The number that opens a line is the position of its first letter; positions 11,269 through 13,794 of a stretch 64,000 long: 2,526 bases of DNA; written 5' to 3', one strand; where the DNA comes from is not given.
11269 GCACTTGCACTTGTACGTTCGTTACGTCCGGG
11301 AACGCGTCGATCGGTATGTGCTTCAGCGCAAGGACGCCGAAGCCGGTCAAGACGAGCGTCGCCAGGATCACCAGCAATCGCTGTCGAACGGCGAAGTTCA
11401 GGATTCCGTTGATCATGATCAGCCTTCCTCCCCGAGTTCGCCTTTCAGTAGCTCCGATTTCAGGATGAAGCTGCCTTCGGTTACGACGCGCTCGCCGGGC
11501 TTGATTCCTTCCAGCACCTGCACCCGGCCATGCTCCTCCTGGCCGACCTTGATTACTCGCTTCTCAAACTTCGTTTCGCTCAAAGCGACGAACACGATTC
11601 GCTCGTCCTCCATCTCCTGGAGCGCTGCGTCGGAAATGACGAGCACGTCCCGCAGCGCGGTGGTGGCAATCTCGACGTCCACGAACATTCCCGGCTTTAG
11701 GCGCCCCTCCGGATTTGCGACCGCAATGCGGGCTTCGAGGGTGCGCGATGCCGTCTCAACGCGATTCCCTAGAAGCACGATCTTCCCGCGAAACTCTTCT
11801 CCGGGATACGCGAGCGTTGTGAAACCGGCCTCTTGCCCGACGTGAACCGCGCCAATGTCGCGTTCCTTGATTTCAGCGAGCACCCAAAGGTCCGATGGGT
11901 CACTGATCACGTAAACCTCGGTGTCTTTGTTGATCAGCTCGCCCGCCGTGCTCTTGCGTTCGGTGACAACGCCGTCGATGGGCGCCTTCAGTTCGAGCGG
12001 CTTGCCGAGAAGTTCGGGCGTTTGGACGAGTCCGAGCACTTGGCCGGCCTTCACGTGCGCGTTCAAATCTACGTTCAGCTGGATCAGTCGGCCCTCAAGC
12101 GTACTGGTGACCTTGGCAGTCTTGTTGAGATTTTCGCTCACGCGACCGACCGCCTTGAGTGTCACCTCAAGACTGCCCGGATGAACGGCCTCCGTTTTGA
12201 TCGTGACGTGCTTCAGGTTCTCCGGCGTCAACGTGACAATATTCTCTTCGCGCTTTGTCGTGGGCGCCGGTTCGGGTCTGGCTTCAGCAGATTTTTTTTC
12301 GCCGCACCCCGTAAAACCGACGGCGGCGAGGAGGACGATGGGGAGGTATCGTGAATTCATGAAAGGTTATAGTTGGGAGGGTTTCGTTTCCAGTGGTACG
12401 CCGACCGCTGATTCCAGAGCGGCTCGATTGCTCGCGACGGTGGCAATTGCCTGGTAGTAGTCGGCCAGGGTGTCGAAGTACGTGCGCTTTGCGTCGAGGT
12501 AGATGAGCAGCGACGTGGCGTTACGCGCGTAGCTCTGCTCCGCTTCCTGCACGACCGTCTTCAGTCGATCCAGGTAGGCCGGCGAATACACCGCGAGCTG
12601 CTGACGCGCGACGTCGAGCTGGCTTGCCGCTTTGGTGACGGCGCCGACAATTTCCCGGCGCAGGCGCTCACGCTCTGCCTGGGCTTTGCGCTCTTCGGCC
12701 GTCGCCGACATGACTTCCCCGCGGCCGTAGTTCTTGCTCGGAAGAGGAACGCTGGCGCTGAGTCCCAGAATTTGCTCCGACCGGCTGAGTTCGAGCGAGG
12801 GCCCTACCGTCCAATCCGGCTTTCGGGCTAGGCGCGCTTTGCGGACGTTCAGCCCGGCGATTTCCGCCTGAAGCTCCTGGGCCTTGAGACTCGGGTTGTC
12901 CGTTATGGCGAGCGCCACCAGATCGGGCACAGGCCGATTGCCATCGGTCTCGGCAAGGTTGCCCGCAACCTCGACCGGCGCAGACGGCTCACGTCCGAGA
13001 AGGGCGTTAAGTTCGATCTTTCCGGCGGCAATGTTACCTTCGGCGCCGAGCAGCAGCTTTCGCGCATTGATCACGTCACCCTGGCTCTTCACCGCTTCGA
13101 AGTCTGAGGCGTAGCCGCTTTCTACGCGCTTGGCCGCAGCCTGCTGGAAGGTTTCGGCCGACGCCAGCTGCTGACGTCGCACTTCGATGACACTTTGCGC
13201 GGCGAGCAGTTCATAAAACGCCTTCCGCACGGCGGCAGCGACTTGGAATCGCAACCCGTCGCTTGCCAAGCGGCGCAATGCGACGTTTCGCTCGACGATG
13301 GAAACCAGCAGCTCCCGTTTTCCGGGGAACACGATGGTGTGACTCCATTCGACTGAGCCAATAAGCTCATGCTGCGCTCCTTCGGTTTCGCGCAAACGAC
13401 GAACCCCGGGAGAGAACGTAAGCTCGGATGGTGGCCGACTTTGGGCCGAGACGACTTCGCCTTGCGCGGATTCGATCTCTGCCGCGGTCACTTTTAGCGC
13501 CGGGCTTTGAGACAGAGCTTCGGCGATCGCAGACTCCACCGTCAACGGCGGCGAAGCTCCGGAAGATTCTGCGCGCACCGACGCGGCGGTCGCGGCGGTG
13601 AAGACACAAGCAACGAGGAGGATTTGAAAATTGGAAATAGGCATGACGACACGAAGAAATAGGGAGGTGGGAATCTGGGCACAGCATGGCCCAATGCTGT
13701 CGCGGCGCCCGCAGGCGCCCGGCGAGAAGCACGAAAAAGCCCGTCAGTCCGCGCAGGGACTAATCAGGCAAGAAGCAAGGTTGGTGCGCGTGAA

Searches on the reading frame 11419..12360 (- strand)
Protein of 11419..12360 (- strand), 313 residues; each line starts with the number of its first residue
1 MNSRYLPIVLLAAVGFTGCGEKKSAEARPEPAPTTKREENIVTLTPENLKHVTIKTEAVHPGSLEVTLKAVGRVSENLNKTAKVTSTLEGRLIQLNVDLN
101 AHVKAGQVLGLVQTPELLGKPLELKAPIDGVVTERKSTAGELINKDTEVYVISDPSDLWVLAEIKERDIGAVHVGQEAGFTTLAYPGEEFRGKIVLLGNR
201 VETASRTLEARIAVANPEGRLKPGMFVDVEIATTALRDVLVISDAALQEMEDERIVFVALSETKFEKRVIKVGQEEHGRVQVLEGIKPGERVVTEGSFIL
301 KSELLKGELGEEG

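Call 76: search_protein_families(library=pfam, proteins=[window:11419-12360:-], max_evalue=0.00001)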
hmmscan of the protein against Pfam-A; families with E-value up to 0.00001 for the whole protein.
window:11419-12360:- (313 aa): 2 families
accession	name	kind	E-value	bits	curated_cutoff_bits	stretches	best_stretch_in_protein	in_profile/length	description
PF16576.10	HlyD_D23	-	1.4e-38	132.8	30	1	122-227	109-214/214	Barrel-sandwich domain of CusB or HlyD membrane-fusion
PF13437.12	HlyD_3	-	9.5e-20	71.8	22.2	1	124-224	2-106/106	HlyD family secretion protein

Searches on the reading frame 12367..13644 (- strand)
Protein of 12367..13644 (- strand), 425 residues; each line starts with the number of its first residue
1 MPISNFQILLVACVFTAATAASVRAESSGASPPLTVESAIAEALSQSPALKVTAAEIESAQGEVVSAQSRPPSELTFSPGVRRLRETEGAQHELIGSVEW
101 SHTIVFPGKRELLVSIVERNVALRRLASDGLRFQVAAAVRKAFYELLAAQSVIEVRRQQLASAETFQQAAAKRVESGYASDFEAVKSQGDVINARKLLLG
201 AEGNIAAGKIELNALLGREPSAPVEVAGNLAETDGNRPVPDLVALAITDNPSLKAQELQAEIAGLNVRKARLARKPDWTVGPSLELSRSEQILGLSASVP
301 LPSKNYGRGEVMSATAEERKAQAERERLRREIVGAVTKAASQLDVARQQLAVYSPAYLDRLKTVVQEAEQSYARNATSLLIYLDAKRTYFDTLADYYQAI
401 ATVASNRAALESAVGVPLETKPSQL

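Call 76: search_protein_families(library=pfam, proteins=[window:12367-13644:-], max_evalue=0.00001)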
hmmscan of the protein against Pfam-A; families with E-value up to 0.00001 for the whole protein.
window:12367-13644:- (425 aa): 1 family
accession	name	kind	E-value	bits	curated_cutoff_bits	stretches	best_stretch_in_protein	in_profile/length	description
PF02321.23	OEP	-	9.1e-35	120.6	22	2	241-415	3-187/187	Outer membrane efflux protein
